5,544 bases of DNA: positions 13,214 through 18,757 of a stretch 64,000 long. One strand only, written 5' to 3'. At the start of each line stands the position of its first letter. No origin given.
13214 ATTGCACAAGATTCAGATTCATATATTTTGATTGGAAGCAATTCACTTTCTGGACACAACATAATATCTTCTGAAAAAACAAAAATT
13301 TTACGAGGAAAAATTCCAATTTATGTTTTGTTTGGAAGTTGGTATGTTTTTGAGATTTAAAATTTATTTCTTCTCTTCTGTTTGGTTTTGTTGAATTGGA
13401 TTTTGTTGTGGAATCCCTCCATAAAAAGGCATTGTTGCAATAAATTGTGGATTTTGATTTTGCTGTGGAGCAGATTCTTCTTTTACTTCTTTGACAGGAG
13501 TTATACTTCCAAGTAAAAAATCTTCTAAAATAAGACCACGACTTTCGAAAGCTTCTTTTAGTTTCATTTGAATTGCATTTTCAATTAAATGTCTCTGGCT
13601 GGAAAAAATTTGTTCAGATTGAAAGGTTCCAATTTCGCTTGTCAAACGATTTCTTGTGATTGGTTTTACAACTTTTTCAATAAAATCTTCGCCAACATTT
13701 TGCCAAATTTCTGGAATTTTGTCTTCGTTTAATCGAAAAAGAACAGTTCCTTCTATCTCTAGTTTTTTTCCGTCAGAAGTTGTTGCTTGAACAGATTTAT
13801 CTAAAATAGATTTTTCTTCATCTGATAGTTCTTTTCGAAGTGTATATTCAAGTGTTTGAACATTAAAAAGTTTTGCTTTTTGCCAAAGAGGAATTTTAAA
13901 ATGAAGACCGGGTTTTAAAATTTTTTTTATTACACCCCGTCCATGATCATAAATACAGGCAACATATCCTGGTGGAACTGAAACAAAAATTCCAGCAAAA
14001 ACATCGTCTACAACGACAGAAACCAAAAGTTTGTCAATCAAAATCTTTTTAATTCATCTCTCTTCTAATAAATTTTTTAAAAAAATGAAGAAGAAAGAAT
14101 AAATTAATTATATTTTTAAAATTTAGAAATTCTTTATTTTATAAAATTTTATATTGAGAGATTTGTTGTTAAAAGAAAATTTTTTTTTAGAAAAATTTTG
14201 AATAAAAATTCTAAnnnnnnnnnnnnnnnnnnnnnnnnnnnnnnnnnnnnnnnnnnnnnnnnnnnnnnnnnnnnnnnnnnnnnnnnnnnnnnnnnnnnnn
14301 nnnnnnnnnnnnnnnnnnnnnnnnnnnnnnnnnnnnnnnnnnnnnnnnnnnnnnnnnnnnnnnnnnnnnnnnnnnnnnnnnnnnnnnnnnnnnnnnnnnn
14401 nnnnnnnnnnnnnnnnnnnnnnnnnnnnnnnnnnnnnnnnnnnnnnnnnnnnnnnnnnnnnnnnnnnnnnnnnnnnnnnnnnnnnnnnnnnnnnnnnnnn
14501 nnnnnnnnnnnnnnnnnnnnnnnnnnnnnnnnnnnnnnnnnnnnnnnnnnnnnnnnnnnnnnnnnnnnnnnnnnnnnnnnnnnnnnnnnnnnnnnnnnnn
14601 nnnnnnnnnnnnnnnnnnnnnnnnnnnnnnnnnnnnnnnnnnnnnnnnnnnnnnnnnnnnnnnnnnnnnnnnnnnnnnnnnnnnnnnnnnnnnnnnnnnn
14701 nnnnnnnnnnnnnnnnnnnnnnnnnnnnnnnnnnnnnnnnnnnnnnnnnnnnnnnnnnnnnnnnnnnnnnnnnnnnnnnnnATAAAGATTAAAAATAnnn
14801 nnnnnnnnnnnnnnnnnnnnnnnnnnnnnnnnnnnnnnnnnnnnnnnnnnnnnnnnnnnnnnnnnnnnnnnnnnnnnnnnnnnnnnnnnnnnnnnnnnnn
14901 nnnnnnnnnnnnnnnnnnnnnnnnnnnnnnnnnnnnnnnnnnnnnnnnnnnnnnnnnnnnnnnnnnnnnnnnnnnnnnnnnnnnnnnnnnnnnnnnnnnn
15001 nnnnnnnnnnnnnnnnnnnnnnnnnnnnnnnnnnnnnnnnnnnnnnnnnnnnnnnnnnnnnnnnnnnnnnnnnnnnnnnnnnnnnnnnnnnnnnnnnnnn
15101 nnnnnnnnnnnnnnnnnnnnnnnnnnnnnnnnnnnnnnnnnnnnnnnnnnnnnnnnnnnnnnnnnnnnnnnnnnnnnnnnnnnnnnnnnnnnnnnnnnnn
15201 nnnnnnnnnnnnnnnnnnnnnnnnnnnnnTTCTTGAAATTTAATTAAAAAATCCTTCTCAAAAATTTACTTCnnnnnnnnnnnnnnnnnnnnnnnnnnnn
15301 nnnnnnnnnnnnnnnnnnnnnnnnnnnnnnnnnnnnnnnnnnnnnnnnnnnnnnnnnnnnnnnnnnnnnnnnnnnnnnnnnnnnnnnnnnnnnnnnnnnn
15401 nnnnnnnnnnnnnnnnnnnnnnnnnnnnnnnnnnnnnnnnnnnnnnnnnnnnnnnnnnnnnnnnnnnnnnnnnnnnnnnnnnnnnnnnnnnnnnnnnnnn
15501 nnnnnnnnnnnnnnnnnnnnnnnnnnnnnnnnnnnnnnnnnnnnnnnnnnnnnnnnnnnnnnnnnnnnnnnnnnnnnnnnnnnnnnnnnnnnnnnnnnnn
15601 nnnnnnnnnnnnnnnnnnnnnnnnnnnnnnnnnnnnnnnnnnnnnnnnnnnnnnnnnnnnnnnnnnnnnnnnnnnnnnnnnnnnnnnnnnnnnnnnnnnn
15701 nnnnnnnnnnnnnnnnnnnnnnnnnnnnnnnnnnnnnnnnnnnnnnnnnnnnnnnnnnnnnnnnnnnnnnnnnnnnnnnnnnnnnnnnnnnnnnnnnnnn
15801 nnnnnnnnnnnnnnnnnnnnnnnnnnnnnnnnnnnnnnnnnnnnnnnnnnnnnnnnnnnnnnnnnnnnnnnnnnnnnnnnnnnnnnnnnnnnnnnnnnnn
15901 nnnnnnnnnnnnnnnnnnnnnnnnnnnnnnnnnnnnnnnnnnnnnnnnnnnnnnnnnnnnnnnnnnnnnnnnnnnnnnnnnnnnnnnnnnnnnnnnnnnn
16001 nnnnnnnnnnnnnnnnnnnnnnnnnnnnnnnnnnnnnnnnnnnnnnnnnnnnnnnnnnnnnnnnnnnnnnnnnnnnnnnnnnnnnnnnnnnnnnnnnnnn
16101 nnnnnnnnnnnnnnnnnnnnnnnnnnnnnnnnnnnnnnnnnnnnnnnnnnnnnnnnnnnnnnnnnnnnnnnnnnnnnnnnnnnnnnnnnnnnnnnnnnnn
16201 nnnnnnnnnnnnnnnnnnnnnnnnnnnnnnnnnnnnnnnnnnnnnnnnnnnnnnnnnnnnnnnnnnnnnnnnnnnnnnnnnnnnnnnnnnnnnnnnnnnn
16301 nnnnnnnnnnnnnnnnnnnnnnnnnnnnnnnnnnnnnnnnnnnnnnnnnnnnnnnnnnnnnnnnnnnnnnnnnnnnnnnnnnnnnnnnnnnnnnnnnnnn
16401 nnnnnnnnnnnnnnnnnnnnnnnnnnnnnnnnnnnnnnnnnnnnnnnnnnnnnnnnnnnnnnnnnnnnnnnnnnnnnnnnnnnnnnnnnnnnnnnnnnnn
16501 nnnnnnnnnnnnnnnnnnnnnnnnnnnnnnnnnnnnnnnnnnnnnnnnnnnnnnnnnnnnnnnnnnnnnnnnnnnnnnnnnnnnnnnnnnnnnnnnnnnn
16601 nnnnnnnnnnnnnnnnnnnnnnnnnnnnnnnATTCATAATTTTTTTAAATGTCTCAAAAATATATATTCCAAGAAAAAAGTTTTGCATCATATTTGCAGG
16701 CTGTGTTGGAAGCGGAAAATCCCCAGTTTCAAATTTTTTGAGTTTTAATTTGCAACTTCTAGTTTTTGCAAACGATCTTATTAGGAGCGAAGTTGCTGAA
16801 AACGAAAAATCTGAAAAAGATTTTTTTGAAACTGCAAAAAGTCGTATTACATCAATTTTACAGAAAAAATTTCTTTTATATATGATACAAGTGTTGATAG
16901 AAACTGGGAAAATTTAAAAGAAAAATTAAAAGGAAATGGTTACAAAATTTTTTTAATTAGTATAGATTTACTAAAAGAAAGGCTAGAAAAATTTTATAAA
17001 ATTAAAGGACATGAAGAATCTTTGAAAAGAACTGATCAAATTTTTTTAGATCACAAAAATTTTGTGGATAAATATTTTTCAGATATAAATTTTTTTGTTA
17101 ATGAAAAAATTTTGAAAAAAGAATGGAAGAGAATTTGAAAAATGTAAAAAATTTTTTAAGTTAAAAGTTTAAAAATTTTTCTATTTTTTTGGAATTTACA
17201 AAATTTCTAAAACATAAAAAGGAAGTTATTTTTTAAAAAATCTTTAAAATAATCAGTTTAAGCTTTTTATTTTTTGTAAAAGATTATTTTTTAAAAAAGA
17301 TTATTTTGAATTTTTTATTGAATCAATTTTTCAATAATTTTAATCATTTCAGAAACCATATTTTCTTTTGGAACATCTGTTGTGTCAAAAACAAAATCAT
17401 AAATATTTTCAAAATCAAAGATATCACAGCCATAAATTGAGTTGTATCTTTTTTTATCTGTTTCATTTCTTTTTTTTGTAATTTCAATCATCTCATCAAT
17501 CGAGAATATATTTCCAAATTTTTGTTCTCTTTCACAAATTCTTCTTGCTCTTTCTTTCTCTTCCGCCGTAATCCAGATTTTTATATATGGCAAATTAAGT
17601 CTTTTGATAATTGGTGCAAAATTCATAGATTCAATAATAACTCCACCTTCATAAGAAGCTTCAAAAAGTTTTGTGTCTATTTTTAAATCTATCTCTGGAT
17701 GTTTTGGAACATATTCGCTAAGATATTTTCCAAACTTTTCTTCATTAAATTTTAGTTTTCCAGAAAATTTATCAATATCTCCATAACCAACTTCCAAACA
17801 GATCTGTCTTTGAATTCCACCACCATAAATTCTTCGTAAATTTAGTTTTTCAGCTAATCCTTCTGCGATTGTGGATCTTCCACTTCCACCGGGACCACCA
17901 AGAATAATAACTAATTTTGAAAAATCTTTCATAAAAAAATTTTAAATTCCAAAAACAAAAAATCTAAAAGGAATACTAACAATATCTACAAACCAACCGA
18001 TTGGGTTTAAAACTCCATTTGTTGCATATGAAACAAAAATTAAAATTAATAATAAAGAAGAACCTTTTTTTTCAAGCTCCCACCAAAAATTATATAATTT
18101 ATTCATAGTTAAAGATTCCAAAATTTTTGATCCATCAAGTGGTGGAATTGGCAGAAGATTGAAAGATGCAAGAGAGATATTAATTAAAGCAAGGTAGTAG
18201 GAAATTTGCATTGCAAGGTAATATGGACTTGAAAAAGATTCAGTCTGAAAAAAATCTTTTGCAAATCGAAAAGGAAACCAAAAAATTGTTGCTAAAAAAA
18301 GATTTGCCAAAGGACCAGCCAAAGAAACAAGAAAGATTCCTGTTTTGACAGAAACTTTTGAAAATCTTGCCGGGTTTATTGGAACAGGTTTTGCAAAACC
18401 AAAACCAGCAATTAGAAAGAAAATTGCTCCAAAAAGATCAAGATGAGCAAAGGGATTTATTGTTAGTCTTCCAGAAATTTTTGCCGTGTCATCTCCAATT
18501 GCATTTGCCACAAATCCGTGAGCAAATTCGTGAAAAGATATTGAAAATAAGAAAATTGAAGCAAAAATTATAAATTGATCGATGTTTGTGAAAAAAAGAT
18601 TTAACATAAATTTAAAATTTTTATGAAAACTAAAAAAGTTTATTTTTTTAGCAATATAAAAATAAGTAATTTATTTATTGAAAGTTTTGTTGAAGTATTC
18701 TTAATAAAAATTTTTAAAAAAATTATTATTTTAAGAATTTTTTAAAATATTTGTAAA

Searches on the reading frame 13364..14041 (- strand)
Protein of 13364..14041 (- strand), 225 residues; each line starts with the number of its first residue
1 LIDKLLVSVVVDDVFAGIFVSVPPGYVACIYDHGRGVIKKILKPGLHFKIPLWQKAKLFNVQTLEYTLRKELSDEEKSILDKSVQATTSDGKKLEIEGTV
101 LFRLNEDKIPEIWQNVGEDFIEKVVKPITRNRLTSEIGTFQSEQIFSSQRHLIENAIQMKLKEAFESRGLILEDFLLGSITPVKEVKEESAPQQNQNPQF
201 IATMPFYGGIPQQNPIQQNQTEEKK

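Call 8: search_protein_families(library=pfam, proteins=[window:13364-14041:-], max_evalue=0.001)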
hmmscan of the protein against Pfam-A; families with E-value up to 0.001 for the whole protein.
window:13364-14041:- (225 aa): 1 family
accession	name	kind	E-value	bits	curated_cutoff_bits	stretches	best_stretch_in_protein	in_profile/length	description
PF01145.31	Band_7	-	6.3e-28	98.4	23.6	1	21-189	2-154/176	SPFH domain / Band 7 family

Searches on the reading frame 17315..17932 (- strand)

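Call 9: search_protein_families(library=pfam, proteins=[window:17315-17932:-], max_evalue=0.001)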
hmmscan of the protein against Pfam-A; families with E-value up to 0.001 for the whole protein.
window:17315-17932:- (205 aa): 3 families
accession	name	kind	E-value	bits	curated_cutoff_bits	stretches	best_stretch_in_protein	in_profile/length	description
PF02224.24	Cytidylate_kin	-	3.9e-12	46.8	26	2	77-200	94-209/211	Cytidylate kinase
PF13189.12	Cytidylate_kin2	-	5.5e-11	43.4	28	1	9-185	2-175/176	Cytidylate kinase-like family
PF13238.12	AAA_18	-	1.5e-06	29.1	29.4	1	9-143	1-119/128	AAA domain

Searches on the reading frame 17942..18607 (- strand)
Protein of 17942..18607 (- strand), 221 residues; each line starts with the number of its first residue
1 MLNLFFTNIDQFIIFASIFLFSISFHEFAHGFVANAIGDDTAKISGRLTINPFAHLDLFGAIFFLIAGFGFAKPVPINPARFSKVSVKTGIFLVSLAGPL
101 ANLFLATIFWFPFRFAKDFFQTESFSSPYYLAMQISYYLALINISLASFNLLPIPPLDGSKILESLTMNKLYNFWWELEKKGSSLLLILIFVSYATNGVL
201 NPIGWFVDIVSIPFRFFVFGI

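Call 9: search_protein_families(library=pfam, proteins=[window:17942-18607:-], max_evalue=0.001)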
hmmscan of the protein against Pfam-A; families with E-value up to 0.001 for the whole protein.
window:17942-18607:- (221 aa): 1 family
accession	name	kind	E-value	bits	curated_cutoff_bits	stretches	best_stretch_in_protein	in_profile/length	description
PF02163.28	Peptidase_M50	-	1.4e-14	54.4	27.2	1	15-167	2-194/221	Peptidase family M50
